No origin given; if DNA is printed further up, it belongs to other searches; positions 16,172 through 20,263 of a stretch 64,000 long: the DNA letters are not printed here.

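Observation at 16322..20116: Giant secreted protein combining a zinc-phospholipase-C-like domain, a lamin-tail domain and a pectate-lyase-like beta-helix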

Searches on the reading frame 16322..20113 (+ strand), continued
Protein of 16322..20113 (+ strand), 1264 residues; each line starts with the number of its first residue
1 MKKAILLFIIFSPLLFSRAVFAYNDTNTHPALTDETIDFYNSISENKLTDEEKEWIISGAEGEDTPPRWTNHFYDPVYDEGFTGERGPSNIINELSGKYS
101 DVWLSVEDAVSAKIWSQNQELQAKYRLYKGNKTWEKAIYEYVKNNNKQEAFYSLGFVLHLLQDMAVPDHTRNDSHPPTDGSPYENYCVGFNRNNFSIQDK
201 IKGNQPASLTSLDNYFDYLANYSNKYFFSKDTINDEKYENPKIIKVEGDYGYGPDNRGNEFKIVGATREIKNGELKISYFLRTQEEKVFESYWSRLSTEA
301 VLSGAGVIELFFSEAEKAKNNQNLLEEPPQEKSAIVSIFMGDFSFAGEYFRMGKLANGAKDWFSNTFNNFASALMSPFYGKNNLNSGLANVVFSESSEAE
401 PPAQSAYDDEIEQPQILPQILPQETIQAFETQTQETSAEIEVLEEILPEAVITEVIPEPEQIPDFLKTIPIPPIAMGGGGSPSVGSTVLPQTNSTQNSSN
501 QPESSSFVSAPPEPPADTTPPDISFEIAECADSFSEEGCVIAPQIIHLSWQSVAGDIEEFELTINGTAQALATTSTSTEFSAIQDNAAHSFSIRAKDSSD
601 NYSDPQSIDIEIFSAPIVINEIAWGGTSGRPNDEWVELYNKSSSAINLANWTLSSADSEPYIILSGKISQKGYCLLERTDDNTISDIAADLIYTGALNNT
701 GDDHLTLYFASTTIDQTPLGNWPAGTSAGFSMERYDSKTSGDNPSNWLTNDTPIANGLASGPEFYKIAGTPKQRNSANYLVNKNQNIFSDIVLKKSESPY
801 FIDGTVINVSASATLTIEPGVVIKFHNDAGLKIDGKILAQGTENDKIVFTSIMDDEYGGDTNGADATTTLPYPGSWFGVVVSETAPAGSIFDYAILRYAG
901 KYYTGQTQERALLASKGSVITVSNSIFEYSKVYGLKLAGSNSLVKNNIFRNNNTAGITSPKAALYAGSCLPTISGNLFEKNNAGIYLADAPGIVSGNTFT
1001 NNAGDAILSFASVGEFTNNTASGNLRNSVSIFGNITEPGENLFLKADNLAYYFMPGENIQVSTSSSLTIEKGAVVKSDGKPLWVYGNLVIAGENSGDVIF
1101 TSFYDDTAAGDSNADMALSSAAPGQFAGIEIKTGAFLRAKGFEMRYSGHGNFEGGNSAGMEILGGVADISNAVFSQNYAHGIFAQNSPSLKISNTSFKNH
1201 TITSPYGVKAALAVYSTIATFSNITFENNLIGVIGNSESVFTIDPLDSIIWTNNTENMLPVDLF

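Call 9: find_homologous_proteins(query=window:16322-20113:+, max_evalue=0.001)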
Query window:16322-20113:+ (1264 aa): 420 proteins with E <= 0.001 among 8000 candidates; the best 120 are listed.
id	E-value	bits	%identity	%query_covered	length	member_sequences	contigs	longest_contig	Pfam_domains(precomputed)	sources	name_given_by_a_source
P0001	0.0e+0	2853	100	100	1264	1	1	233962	PF13229.13,PF00932.26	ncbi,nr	ncbi:MAG: right-handed parallel beta-helix repeat-containing protein [Candidatus Pacebacteria bacter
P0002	0.0e+0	1078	47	60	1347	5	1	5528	PF13229.13,PF00932.26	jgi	-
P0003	0.0e+0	1046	55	28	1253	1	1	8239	PF13229.13,PF00882.25,PF00932.26,PF28492.1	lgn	-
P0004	0.0e+0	1036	45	100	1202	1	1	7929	PF13229.13,PF00932.26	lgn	-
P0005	2.3e-297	1008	50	29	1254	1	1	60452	PF13229.13,PF00932.26,PF28492.1,PF05048.20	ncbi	ncbi:MAG: right-handed parallel beta-helix repeat-containing protein [Patescibacteria group bacteriu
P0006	6.5e-292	990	51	29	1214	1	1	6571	PF00932.26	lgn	-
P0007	2.5e-289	981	43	59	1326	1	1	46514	PF13229.13,PF00932.26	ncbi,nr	ncbi:MAG: lamin tail domain-containing protein [Candidatus Marinimicrobia bacterium]|nr:lamin tail d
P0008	3.7e-287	974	41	100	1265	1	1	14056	PF00882.25,PF00932.26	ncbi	-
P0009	9.7e-287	973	42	100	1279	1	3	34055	PF13229.13,PF00932.26,PF05048.20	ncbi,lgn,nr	ncbi:MAG: lamin tail domain-containing protein [Candidatus Niyogibacteria bacterium]|nr:lamin tail d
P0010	4.9e-283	960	48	59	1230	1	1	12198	PF00932.26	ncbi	-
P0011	1.7e-281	955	34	100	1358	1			PF00932.26,PF05048.20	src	-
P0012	4.6e-281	954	42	99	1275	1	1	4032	PF13229.13,PF00932.26,PF05048.20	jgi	jgi:hypothetical protein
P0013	2.1e-280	952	42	100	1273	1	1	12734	PF13229.13,PF00932.26,PF05048.20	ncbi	-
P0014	5.2e-278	944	42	100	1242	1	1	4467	PF00932.26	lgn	-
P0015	4.1e-270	918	42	99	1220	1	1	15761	PF13229.13,PF00882.25,PF00932.26,PF28492.1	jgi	-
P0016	7.4e-270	917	38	58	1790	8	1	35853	PF00932.26,PF09136.17,PF17936.8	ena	-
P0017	3.9e-267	908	41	97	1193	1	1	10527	PF00882.25,PF00932.26,PF28492.1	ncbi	-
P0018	1.2e-253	863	40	98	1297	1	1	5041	PF00932.26,PF28492.1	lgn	-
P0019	3.3e-252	858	39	57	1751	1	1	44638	PF00932.26,PF19077.7,PF17936.8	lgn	-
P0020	3.6e-243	828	43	49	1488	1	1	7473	PF00932.26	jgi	jgi:hypothetical protein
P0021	2.4e-240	819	39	99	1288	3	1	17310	PF00932.26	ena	-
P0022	2.0e-236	806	41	52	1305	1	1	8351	PF00932.26,PF28492.1,PF19077.7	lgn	-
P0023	1.4e-230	787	38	62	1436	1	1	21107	PF13229.13,PF00932.26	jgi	-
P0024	3.8e-224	765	37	59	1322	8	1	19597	PF00932.26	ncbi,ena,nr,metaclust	ncbi:MAG: hypothetical protein UU66_C0008G0002 [Parcubacteria group bacterium GW2011_GWB1_41_5]|nr:M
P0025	2.1e-221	756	38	59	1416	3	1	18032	PF00932.26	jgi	-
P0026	5.0e-209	715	44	49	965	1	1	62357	PF00882.25,PF28492.1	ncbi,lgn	-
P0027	4.5e-207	709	37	59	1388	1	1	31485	PF00932.26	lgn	-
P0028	6.7e-198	678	37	89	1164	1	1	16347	PF13229.13,PF00882.25,PF00932.26,PF28492.1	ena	-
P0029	1.9e-195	670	37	91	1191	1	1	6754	PF00932.26,PF28492.1,PF05048.20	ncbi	-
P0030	1.2e-192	661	34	61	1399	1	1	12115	PF13229.13,PF00932.26,PF28492.1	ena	-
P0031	4.7e-192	659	39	50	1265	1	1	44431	PF13229.13,PF00932.26,PF17936.8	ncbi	-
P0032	2.1e-187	644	55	26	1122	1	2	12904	PF00882.25,PF00932.26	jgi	jgi:hypothetical protein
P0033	8.7e-182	625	48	42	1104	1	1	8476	PF00932.26,PF28492.1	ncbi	-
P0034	6.1e-181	622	42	63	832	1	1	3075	PF00932.26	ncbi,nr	ncbi:MAG: lamin tail domain-containing protein, partial [bacterium]|nr:lamin tail domain-containing 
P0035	1.9e-179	617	43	47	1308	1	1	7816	PF00932.26,PF28492.1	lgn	-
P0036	3.0e-178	613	34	59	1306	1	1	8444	PF13229.13,PF00932.26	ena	-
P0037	2.0e-177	611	35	59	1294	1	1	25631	PF13229.13,PF00932.26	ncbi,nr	ncbi:MAG: right-handed parallel beta-helix repeat-containing protein [Candidatus Sungbacteria bacter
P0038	3.0e-176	607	34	98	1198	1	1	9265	PF13229.13,PF00932.26,PF28492.1,PF05048.20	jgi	-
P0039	7.8e-174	599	45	42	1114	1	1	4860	PF00932.26,PF28492.1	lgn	-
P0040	4.7e-173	596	33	100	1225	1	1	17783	PF00932.26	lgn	-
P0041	5.7e-172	593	35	96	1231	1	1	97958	PF00932.26,PF28492.1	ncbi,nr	ncbi:lamin tail domain-containing protein [Candidatus Giovannonibacteria bacterium]|nr:lamin tail do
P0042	2.2e-167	577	34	98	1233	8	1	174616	PF00932.26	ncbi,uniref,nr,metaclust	ncbi:hypothetical protein A3B19_03280 [Candidatus Giovannonibacteria bacterium RIFCSPLOWO2_01_FULL_4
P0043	4.6e-163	563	34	57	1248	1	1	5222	PF00932.26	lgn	-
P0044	2.4e-161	557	35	97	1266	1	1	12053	PF13229.13,PF00932.26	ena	-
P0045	7.0e-161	556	35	60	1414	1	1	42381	PF13229.13,PF00932.26,PF19077.7,PF17936.8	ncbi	-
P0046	3.5e-156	540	40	37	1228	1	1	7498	PF13229.13,PF00932.26,PF28492.1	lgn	-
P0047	2.7e-155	537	34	97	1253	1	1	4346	PF13229.13,PF00932.26,PF05048.20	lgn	-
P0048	7.3e-155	536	31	98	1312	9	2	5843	PF13229.13,PF00932.26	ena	-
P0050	2.2e-150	521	34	53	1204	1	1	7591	PF13229.13,PF00932.26,PF28492.1,PF05048.20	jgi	-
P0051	1.4e-142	495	41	35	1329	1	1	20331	PF13229.13,PF00932.26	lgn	-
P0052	3.0e-141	491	40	39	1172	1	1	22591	PF00932.26,PF28492.1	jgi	jgi:hypothetical protein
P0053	6.1e-141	490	35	52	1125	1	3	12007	PF13229.13,PF00932.26,PF28492.1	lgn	-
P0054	3.9e-140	487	37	48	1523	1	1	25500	PF13229.13,PF00932.26,PF05048.20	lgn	-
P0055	6.5e-140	486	47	26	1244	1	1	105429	PF13229.13,PF00932.26,PF28492.1,PF05048.20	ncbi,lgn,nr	ncbi:lamin tail domain-containing protein [Candidatus Azambacteria bacterium]|nr:lamin tail domain-c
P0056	1.0e-138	482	31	67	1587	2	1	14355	PF00932.26,PF05345.19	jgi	-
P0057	2.9e-138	481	31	98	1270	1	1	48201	PF13229.13,PF00932.26,PF28492.1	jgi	-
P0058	7.3e-138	480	34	77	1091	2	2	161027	PF13229.13,PF00932.26,PF05048.20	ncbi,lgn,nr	ncbi:MAG: right-handed parallel beta-helix repeat-containing protein [Candidatus Pacebacteria bacter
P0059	7.5e-138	480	40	28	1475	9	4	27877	PF13229.13,PF00932.26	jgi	-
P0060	1.2e-137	479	37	49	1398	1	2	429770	PF00932.26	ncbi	-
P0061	5.6e-136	473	44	29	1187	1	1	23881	PF13229.13,PF00932.26,PF28492.1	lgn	-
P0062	9.7e-133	463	45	28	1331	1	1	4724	PF13229.13,PF00932.26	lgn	-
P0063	2.3e-132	461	35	50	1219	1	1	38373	PF00932.26,PF28492.1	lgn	-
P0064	5.0e-132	460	31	92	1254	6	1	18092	PF13229.13,PF00932.26,PF16656.12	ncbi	ncbi:MAG: lamin tail domain-containing protein [Patescibacteria group bacterium]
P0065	1.1e-131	459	40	39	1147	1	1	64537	PF00932.26,PF28492.1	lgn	-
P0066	1.7e-131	458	33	57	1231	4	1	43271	PF13229.13,PF00932.26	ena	-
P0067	1.9e-131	458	31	95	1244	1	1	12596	PF13229.13,PF00932.26,PF28492.1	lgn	-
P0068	1.3e-130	456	38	49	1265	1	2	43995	PF00932.26,PF28492.1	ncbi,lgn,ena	ncbi:MAG: hypothetical protein WCO84_04135 [bacterium]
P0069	1.8e-130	455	45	29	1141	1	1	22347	PF13229.13,PF00932.26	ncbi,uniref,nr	ncbi:MAG: hypothetical protein COV02_00795 [Candidatus Terrybacteria bacterium CG10_big_fil_rev_8_21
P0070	6.7e-130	453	33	78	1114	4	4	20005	PF13229.13,PF00932.26,PF05048.20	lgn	-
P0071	7.9e-130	453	31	87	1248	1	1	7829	PF13229.13,PF00932.26,PF28492.1,PF05048.20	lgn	-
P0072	1.2e-129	452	32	80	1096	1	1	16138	PF13229.13,PF00932.26,PF05048.20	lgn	-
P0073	2.7e-128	448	34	42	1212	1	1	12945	PF13229.13,PF00932.26,PF28492.1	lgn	-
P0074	1.6e-126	442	30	38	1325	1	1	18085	PF13229.13,PF00932.26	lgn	-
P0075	3.8e-126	441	47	26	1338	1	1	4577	PF13229.13,PF00932.26,PF05048.20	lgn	-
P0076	4.9e-125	437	43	32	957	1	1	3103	PF00932.26,PF28492.1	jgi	-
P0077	1.8e-123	432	37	60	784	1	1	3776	PF00932.26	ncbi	-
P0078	6.4e-119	417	39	36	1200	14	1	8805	PF00932.26,PF09136.17,PF00041.28,PF19077.7,PF16656.12,PF17936.8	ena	-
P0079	5.4e-118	414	37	42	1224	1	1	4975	PF00932.26,PF09136.17,PF00041.28,PF19077.7,PF16656.12,PF17936.8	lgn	-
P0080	2.6e-117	411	40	25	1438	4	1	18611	PF00932.26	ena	-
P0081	2.1e-116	409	42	26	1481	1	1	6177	PF00932.26,PF00565.24,PF28492.1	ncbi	-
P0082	3.8e-116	408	33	57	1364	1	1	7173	PF00932.26,PF28492.1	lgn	-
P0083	4.1e-110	388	47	26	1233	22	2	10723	PF00932.26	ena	-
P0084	7.7e-110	387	33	74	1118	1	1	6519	PF00932.26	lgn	-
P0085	1.0e-109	386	32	46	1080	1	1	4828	PF13229.13,PF00932.26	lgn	-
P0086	3.8e-108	381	41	27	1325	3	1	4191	PF00932.26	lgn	-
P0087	1.8e-107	379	33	40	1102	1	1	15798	PF13229.13,PF00932.26,PF28492.1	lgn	-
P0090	5.7e-107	377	37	26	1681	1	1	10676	PF00932.26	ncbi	-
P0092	2.9e-105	372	37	25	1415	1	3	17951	PF13360.14,PF00932.26,PF13570.14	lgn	-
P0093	1.2e-104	370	39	35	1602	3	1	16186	PF00932.26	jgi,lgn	jgi:hypothetical protein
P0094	2.9e-104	368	36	39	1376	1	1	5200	PF00932.26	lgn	-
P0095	5.3e-104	367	30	81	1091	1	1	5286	PF13229.13,PF00932.26,PF28492.1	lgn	-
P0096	1.3e-103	366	45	26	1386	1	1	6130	PF00932.26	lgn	-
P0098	2.4e-102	362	39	26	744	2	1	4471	PF00932.26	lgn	-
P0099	7.3e-102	360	52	27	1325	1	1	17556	PF16410.11,PF00882.25,PF16403.12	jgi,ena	-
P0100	1.1e-101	360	39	27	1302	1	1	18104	PF00932.26,PF13570.14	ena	-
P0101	1.6e-101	359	41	24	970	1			PF00932.26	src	-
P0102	2.6e-101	358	47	25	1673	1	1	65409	PF00801.27,PF00932.26,PF18911.7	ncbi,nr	ncbi:lamin tail domain-containing protein [Candidatus Wolfebacteria bacterium]|nr:lamin tail domain-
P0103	3.9e-101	358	35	26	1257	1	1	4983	PF00932.26,PF13570.14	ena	-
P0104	4.9e-101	358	33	75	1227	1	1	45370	PF13229.13,PF00932.26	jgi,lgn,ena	-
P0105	5.1e-101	358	39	33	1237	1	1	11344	PF22352.3,PF00801.27,PF00932.26,PF18911.7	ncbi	ncbi:MAG: lamin tail domain-containing protein, partial [Patescibacteria group bacterium]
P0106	6.5e-101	357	37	27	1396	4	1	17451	PF00932.26,PF13570.14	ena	-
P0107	7.3e-101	357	32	80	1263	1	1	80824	PF13229.13,PF00932.26,PF05048.20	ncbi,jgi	ncbi:MAG: right-handed parallel beta-helix repeat-containing protein [Candidatus Paceibacterota bact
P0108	2.1e-100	355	38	25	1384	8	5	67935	PF00932.26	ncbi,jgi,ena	ncbi:MAG TPA: lamin tail domain-containing protein [Candidatus Paceibacterota bacterium]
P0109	8.5e-100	353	34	33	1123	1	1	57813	PF13229.13,PF00932.26,PF05048.20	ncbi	-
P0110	2.2e-99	352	38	35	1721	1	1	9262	PF00932.26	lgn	-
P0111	3.7e-98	348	39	25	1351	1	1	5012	PF00882.25,PF00932.26,PF28492.1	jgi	jgi:hypothetical protein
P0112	6.9e-98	347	39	29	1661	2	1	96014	PF00932.26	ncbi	ncbi:MAG: lamin tail domain-containing protein [Candidatus Paceibacterota bacterium]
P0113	1.6e-97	346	35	35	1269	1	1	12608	PF00932.26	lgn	-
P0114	1.8e-97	346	38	25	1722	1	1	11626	PF00932.26,PF16656.12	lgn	-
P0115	1.3e-96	343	37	33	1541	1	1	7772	PF00932.26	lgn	-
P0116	7.0e-96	340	43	25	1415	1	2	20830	PF00932.26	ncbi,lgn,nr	ncbi:lamin tail domain-containing protein [Candidatus Wolfebacteria bacterium]|nr:lamin tail domain-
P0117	7.6e-96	340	42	24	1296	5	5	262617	PF13360.14,PF00932.26,PF13570.14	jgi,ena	-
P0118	2.2e-95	339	44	25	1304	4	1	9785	PF00882.25,PF00932.26,PF00041.28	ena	-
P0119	3.1e-95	338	36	26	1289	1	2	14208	PF13360.14,PF00932.26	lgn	-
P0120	7.4e-95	337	39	26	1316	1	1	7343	PF13229.13,PF00882.25,PF00932.26,PF28492.1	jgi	jgi:hypothetical protein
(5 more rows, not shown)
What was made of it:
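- Checked: The identical protein is in NCBI (Candidatus Pacebacteria MAG), and there are at least 420 homologues (call 9).
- One homologue (P0081) also carries an SNase domain (call 9). Homologue P0081 adds an SNase domain (call 9).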
